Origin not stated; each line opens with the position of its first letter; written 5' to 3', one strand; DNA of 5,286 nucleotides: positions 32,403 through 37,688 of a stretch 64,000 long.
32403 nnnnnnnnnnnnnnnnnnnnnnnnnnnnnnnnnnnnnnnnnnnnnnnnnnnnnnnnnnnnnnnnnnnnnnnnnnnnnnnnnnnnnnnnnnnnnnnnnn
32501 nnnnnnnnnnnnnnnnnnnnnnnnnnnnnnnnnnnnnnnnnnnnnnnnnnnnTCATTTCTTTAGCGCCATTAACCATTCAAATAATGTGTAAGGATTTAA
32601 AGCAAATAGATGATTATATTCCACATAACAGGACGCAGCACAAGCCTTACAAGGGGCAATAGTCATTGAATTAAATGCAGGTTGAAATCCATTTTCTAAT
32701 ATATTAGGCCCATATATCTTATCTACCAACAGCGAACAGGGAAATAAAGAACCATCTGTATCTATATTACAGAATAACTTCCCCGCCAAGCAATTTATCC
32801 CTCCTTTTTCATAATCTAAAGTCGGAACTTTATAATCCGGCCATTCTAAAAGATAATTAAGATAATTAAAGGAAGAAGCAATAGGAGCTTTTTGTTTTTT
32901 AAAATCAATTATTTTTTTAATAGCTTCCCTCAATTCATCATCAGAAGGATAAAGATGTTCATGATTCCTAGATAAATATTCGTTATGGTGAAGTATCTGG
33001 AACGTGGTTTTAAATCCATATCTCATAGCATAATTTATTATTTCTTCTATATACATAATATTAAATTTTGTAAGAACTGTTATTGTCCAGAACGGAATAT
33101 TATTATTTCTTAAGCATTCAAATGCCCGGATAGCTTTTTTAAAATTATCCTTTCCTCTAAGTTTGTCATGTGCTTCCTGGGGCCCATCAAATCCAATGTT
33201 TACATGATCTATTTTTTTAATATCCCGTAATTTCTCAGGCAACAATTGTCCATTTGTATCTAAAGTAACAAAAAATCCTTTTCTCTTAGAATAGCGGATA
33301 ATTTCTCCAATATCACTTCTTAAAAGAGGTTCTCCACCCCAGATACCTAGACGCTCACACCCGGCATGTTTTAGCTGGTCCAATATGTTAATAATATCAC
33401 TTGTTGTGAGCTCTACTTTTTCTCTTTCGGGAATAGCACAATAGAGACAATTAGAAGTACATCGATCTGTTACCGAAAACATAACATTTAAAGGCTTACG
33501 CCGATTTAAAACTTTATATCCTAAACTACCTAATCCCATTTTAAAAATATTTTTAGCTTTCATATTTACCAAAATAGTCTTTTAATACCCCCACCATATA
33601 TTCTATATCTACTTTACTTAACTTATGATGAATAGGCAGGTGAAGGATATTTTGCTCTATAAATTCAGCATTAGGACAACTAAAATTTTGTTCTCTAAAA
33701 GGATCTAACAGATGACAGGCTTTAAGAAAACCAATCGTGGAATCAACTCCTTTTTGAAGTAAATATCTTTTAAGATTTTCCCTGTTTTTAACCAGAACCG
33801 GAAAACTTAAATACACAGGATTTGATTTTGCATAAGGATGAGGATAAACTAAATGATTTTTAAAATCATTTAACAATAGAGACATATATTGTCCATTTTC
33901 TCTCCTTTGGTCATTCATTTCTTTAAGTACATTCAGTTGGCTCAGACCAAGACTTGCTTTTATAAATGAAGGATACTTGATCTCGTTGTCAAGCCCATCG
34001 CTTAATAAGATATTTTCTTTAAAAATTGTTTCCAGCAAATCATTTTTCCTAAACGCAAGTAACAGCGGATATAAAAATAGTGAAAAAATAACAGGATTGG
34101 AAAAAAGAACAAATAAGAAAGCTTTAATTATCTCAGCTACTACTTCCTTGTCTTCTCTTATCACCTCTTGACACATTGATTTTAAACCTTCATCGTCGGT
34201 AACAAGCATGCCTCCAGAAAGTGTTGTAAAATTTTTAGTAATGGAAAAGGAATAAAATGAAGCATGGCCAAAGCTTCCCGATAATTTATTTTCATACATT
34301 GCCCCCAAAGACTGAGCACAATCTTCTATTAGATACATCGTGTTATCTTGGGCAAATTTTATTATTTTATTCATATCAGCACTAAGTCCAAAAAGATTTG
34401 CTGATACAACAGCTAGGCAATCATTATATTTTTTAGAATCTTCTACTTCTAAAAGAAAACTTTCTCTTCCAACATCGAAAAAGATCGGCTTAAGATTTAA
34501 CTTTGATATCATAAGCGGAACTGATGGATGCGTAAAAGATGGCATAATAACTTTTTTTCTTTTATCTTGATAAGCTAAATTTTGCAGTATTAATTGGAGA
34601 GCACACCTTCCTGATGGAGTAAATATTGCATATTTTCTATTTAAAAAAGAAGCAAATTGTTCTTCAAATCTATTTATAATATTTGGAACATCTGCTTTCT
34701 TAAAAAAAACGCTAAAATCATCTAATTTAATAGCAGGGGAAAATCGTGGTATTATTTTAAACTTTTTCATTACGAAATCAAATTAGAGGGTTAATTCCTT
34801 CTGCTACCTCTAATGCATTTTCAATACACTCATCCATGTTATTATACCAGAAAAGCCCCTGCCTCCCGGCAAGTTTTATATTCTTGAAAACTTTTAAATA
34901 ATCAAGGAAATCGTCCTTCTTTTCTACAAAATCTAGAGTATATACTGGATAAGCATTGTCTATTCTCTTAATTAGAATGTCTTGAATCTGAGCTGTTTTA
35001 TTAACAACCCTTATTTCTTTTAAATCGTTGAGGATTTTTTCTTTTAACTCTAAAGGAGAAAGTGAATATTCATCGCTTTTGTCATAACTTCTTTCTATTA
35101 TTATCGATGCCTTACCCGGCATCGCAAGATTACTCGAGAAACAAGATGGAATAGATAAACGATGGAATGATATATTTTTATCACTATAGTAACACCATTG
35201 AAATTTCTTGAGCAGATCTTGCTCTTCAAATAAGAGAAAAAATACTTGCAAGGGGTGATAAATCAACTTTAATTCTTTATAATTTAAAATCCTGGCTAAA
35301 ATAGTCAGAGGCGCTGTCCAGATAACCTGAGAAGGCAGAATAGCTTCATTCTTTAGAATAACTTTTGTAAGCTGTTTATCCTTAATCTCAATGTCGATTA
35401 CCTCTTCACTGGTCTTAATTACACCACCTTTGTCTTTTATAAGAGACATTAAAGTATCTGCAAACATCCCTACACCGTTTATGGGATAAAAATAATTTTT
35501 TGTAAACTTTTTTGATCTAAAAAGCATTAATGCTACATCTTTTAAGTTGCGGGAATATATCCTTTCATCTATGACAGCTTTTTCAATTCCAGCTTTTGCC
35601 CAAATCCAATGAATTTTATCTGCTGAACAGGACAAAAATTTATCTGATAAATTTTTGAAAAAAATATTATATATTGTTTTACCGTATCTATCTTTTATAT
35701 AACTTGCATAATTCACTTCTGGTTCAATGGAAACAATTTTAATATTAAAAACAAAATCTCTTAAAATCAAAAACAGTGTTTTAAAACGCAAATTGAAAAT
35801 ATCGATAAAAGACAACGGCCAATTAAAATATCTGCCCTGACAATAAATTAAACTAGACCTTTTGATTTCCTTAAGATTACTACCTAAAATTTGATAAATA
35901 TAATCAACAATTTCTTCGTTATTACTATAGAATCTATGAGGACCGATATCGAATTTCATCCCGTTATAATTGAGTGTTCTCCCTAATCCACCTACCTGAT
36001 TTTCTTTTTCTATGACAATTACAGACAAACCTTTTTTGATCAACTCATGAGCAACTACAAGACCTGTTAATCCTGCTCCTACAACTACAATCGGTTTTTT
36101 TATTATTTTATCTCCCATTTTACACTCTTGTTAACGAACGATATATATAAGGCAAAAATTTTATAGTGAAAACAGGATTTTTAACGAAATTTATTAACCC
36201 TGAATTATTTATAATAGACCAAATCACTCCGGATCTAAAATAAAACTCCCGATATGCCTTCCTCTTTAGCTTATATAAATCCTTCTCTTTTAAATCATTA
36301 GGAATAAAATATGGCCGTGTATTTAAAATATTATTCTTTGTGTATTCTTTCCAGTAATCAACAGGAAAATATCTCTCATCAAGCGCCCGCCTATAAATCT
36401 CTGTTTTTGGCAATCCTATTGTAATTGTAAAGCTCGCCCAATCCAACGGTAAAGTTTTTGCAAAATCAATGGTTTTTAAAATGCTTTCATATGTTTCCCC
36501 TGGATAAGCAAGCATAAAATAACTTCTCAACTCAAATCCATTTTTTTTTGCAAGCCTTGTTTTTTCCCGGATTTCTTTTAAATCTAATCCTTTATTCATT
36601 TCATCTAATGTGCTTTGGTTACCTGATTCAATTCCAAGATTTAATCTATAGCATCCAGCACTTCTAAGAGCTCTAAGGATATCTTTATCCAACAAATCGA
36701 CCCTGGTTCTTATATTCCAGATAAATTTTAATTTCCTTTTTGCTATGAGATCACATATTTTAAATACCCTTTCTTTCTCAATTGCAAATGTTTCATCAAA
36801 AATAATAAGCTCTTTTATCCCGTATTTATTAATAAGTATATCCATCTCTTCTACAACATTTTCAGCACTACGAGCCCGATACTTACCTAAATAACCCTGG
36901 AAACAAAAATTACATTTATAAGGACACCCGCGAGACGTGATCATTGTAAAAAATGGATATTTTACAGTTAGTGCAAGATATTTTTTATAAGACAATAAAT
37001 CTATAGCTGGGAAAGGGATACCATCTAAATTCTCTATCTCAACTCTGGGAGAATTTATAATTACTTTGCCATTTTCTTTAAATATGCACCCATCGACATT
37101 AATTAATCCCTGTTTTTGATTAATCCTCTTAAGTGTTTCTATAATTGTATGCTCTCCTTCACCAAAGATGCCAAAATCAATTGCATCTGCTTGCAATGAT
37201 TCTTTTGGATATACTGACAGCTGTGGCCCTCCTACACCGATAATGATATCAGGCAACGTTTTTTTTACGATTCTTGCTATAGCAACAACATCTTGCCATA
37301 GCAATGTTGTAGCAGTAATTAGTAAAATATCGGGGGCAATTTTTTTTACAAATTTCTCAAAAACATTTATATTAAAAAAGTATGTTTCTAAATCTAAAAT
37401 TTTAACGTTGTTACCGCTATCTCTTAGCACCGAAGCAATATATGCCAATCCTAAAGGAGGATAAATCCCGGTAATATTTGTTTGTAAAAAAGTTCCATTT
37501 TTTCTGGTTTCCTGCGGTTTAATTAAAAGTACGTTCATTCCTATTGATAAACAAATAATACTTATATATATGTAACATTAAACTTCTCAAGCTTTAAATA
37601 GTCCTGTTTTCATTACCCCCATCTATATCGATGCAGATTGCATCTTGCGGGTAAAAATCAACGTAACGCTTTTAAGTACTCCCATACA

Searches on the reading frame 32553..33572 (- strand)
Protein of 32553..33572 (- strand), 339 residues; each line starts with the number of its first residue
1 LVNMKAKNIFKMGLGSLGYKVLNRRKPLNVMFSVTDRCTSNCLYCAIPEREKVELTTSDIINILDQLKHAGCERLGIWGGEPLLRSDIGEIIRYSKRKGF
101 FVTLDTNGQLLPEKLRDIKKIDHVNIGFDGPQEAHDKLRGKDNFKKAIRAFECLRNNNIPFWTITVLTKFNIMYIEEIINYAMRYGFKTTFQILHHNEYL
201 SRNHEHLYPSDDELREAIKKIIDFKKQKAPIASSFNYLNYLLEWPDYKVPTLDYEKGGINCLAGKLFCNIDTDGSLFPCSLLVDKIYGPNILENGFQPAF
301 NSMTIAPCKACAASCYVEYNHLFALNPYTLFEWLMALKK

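Call 11: search_protein_families(library=pfam, proteins=[window:32553-33572:-], max_evalue=0.001)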
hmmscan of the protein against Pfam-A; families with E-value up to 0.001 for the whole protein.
window:32553-33572:- (339 aa): 2 families
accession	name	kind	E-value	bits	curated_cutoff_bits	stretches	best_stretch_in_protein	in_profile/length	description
PF04055.27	Radical_SAM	-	6.8e-29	101.6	29.5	1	33-181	2-165/166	Radical SAM superfamily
PF11946.13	DUF3463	-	0.00081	19.7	31.3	0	198-322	8-121/134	Domain of unknown function (DUF3463)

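Call 85: search_protein_families(library=ncbifam, proteins=[window:32553-33572:-], max_evalue=0.00001)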
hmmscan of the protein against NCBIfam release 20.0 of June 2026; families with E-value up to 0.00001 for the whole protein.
window:32553-33572:- (339 aa): 57 families (the best 25 are shown)
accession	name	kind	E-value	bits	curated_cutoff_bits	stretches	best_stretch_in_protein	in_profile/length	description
TIGR03961.1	rSAM_PTO1314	hypoth_equivalog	5.8e-32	111.3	306.05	1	24-325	19-311/332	PTO1314 family radical SAM protein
TIGR02109.1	PQQ_syn_pqqE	equivalog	3.2e-28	98.7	381.35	1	26-280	5-258/358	pyrroloquinoline quinone biosynthesis protein PqqE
NF050035.1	rSAM_WgK_link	exception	4.9e-26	91.6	650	1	25-302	6-312/367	radical SAM/SPASM peptide maturase WgkB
TIGR04545.1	rSAM_ahbD_hemeb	equivalog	2.2e-25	89.8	500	1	31-298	3-284/339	heme b synthase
TIGR04055.1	rSAM_NirJ2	equivalog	1.6e-23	83.7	500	1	32-299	4-272/326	putative heme d1 biosynthesis radical SAM protein NirJ2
TIGR03962.1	mycofact_rSAM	equivalog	4.1e-23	82.1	265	1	27-297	11-279/339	mycofactocin radical SAM maturase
TIGR04347.1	pseudo_SAM_Halo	equivalog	4.7e-23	82.1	525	1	23-226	34-243/390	TIGR04347 family pseudo-SAM/SPASM protein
TIGR02668.1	moaA_archaeal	equivalog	3.2e-22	78.9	325.25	1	28-223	10-215/303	GTP 3',8-cyclase MoaA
TIGR04051.1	rSAM_NirJ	equivalog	1.1e-21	77.2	515.45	1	30-223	4-204/354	heme d1 biosynthesis radical SAM protein NirJ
TIGR04053.2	TIGR04053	equivalog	7.7e-21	74.7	395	1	25-188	5-179/366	TIGR04053 family radical SAM/SPASM domain-containing protein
TIGR04546.1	rSAM_ahbC_deAc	equivalog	9.1e-20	70.8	650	1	25-181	37-199/390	12,18-didecarboxysiroheme deacetylase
TIGR04133.1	rSAM_w_lipo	hypoth_equivalog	1.4e-19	70.3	425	1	27-297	22-297/350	TIGR04133 family radical SAM/SPASM protein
NF045574.1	sacti_mat_StsB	exception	2.1e-19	69.7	625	1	29-204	97-276/466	StsB family radical SAM/SPASM domain sactipeptide maturase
NF001199.0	PRK00164.2-1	equivalog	3.3e-19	69.2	231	1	25-205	9-196/308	GTP 3',8-cyclase MoaA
TIGR04250.1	SCM_rSAM_ScmE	equivalog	3.4e-18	65.7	400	1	27-226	2-211/358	SynChlorMet cassette radical SAM/SPASM protein ScmE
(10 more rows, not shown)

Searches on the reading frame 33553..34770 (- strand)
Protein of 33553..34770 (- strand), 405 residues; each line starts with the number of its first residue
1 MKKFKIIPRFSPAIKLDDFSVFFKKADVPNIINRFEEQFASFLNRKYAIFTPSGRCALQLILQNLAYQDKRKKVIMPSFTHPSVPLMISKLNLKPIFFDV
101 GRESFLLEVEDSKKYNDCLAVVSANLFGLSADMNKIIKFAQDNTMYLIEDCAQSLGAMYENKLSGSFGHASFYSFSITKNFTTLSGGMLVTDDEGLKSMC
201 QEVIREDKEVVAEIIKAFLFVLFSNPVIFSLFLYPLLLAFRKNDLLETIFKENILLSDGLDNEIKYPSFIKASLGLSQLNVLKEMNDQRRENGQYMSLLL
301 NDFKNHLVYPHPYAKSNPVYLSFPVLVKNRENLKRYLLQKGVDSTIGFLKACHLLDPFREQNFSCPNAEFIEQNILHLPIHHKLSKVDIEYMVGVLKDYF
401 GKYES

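Call 12: search_protein_families(library=pfam, proteins=[window:33553-34770:-], max_evalue=0.001)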
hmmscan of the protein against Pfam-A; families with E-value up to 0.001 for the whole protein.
window:33553-34770:- (405 aa): 2 families
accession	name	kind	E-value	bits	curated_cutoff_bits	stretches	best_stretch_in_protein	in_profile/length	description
PF01041.23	DegT_DnrJ_EryC1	-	1.1e-59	202.9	19.8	2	32-201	26-196/360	DegT/DnrJ/EryC1/StrS aminotransferase family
PF00266.25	Aminotran_5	-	1e-05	25.2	21.5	1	29-158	42-183/371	Aminotransferase class-V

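Call 85: search_protein_families(library=ncbifam, proteins=[window:33553-34770:-], max_evalue=0.00001)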
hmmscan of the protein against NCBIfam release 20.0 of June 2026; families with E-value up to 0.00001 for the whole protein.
window:33553-34770:- (405 aa): 7 families
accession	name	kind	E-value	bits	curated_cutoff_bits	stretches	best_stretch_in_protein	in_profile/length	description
TIGR04181.1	NHT_00031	hypoth_equivalog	7.1e-35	120.5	420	1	30-202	30-219/359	LegC family aminotransferase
NF011936.0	PRK15407.1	equivalog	2.1e-31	109.1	423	2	32-201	67-245/440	lipopolysaccharide biosynthesis protein RfbH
TIGR04427.1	PLP_DesI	equivalog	1.8e-30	106.3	650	1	32-197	54-218/390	dTDP-4-dehydro-6-deoxyglucose aminotransferase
TIGR03588.1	PseC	equivalog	2.9e-30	105.4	423.5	1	31-199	31-206/380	UDP-4-amino-4,6-dideoxy-N-acetyl-beta-L-altrosamine transaminase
NF008687.0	PRK11706.1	equivalog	2.4e-29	102.3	375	1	36-206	37-207/375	dTDP-4-amino-4,6-dideoxygalactose transaminase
NF008658.2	PRK11658.1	equivalog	4.8e-28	97.9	631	1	34-198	37-201/379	UDP-4-amino-4-deoxy-L-arabinose aminotransferase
TIGR02379.1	ECA_wecE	subfamily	2.9e-20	72.4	434.85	1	38-207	39-209/376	dTDP-4-amino-4,6-dideoxy-D-glucose transaminase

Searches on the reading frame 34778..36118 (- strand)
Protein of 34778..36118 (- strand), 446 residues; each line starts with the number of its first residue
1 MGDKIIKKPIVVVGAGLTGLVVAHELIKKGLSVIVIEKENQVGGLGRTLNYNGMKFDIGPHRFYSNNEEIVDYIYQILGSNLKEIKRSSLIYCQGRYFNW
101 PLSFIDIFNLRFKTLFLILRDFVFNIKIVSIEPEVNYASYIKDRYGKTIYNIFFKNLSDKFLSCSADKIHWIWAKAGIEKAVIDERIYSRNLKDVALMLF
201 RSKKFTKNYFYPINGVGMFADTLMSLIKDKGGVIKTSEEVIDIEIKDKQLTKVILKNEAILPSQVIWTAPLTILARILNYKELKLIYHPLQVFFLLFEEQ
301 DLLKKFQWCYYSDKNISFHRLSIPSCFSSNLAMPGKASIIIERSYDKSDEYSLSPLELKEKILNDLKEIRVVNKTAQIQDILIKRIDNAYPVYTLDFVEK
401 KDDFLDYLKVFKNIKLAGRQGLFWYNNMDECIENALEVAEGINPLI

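Call 12: search_protein_families(library=pfam, proteins=[window:34778-36118:-], max_evalue=0.001)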
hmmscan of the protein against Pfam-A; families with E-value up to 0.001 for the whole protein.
window:34778-36118:- (446 aa): 10 families
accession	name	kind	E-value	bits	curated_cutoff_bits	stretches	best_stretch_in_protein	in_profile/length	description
PF01593.30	Amino_oxidase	-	2.7e-17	63.7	19.8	1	17-442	1-442/443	Flavin containing amine oxidoreductase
PF13450.12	NAD_binding_8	-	5.6e-15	55.8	21.9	1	12-73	1-64/68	NAD(P)-binding Rossmann-like domain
PF01266.30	DAO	-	2.9e-10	40.6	27.9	1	10-43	2-35/353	FAD dependent oxidoreductase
PF00890.30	FAD_binding_2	-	1.8e-06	27.9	20.4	1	10-44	2-36/414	FAD binding domain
PF01494.25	FAD_binding_3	-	1.2e-05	25.1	22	1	9-47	3-41/349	FAD binding domain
PF03486.20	HI0933_like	-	1.3e-05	25.2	50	0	10-43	3-36/244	HI0933-like protein Rossmann domain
PF01946.23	Thi4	-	9.6e-05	22.2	26.2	1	4-44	14-55/235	Thi4 family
PF12831.13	FAD_oxidored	-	0.00011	22.1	27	1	10-46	2-38/416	FAD dependent oxidoreductase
PF07992.20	Pyr_redox_2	-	0.00018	21.5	26.1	1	8-42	143-177/291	Pyridine nucleotide-disulphide oxidoreductase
PF00070.33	Pyr_redox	-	0.00022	22.1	22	0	10-43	2-35/82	Pyridine nucleotide-disulphide oxidoreductase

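Call 85: search_protein_families(library=ncbifam, proteins=[window:34778-36118:-], max_evalue=0.00001)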
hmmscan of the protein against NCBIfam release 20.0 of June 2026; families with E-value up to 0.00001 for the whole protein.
window:34778-36118:- (446 aa): 23 families
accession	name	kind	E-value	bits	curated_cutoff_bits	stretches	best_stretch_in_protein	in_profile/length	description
NF005548.0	PRK07208.1-4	equivalog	6.2e-61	206.5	389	1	7-442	3-450/488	hypothetical protein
NF005547.0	PRK07208.1-3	equivalog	5.1e-54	183.8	380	1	7-440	4-439/465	hypothetical protein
NF005545.0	PRK07208.1-1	equivalog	2e-50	171.6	451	1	10-442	10-461/504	hypothetical protein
NF005546.0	PRK07208.1-2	equivalog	2.6e-43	148.4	418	3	7-80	4-78/527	hypothetical protein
NF005549.0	PRK07208.1-5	equivalog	9.3e-35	120.1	587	3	7-78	4-79/534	hypothetical protein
NF005560.0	PRK07233.1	equivalog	4.1e-32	111.6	252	1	9-400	2-388/435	hypothetical protein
NF058655.1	CrtID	equivalog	9.7e-18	64.2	640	1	10-64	1-55/478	bifunctional phytoene desaturase/3,4-desaturase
TIGR00031.1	UDP-GALP_mutase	equivalog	9.8e-18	64.3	303.75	1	10-111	4-105/378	UDP-galactopyranose mutase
TIGR02734.1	crtI_fam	subfamily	2.4e-16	59.5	238.1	1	10-84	1-73/504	phytoene desaturase family protein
NF045637.1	carotdesatCrtDProt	equivalog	9.5e-14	50.8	580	1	10-84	1-73/485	1-hydroxycarotenoid 3,4-desaturase CrtD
TIGR03467.1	HpnE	equivalog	1.7e-13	50.7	283.05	1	10-92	1-85/430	hydroxysqualene dehydroxylase HpnE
TIGR00562.1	proto_IX_ox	equivalog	2.2e-11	43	97.85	1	7-76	2-73/470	protoporphyrinogen oxidase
NF042421.1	hydcarot_desat_CrtD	equivalog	5e-11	41.7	500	1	10-84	4-76/487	1-hydroxycarotenoid 3,4-desaturase CrtD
NF008841.0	PRK11883.1-1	equivalog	6.7e-10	38.5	517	1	9-102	5-103/453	protoporphyrinogen oxidase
TIGR02730.1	carot_isom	equivalog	7.2e-10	38.3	586.9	1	10-64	3-57/493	carotenoid isomerase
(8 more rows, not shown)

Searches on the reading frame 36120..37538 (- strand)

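Call 12: search_protein_families(library=pfam, proteins=[window:36120-37538:-], max_evalue=0.001)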
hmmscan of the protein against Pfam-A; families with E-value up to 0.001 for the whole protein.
window:36120-37538:- (472 aa): 2 families
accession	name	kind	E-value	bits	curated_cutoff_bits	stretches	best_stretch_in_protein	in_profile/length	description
PF04055.27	Radical_SAM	-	6.8e-28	98.4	29.5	1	199-360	1-166/166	Radical SAM superfamily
PF02310.24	B12-binding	-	4.3e-18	65.7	32.1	1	19-132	5-117/121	B12 binding domain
